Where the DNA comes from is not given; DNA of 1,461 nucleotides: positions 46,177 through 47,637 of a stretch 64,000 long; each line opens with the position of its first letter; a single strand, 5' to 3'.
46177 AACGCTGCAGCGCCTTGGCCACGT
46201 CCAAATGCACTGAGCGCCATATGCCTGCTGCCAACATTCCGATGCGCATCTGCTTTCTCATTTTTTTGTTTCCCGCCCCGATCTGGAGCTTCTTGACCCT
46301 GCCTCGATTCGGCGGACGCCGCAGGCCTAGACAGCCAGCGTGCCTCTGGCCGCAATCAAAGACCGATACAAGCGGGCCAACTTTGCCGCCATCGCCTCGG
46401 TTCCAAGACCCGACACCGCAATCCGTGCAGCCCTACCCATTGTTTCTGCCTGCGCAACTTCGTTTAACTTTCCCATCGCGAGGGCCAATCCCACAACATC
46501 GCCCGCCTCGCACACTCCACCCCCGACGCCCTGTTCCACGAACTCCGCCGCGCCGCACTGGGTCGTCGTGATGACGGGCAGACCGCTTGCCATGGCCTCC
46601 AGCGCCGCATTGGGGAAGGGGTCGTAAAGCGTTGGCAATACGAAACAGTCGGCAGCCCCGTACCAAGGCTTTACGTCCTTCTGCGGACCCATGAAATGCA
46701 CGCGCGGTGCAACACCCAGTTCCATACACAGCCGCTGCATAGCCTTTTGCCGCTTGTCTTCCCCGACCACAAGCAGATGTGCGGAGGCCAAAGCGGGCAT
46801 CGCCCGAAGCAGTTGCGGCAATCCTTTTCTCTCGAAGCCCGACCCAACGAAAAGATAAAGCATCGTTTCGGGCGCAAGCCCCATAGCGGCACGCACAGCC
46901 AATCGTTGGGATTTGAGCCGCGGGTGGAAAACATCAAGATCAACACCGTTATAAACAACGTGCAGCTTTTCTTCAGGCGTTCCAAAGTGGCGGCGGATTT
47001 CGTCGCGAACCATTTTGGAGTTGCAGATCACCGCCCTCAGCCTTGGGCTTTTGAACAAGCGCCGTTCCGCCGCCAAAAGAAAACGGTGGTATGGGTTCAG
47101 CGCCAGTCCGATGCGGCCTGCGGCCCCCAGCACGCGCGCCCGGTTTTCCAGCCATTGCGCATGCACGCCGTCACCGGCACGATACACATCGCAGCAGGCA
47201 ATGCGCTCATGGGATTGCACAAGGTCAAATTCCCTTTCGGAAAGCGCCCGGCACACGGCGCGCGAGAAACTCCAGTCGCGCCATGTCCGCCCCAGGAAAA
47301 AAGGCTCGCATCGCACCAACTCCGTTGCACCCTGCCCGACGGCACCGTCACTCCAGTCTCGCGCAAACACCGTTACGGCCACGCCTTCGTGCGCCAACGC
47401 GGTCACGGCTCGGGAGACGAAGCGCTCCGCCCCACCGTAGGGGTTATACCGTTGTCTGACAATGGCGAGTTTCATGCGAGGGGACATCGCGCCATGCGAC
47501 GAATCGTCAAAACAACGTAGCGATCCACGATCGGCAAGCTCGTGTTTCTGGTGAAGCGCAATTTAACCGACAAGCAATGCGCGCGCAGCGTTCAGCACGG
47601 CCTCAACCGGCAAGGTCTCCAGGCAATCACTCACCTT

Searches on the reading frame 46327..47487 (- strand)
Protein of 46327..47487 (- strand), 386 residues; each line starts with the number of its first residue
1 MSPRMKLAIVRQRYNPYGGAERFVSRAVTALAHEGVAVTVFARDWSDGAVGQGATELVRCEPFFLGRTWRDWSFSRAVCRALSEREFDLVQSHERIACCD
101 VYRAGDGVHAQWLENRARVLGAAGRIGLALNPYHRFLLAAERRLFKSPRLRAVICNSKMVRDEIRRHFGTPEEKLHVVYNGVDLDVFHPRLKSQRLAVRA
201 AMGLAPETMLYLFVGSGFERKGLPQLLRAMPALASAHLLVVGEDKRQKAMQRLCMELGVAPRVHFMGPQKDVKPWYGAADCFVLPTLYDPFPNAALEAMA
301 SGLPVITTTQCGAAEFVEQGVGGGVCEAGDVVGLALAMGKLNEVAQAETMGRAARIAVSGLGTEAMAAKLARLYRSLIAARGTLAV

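Call 53: search_protein_families(library=pfam, proteins=[window:46327-47487:-], max_evalue=0.0001)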
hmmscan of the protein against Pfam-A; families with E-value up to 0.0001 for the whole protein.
window:46327-47487:- (386 aa): 5 families
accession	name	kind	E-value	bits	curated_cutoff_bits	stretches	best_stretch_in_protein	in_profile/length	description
PF13692.12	Glyco_trans_1_4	-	2.7e-32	112.4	27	1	212-341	5-139/142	Glycosyl transferases group 1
PF13439.12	Glyco_transf_4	-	1.3e-27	97.3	28.5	1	17-185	1-169/170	Glycosyltransferase Family 4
PF00534.26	Glycos_transf_1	-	8.1e-27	94.3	26.4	1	204-341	11-155/172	Glycosyl transferases group 1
PF13579.12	Glyco_trans_4_4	-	2.1e-11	44.9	29.7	1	18-181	1-158/158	Glycosyl transferase 4-like domain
PF20706.3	GT4-conflict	-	5.9e-08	32.5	26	1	161-355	158-352/385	Family 4 Glycosyltransferase in conflict systems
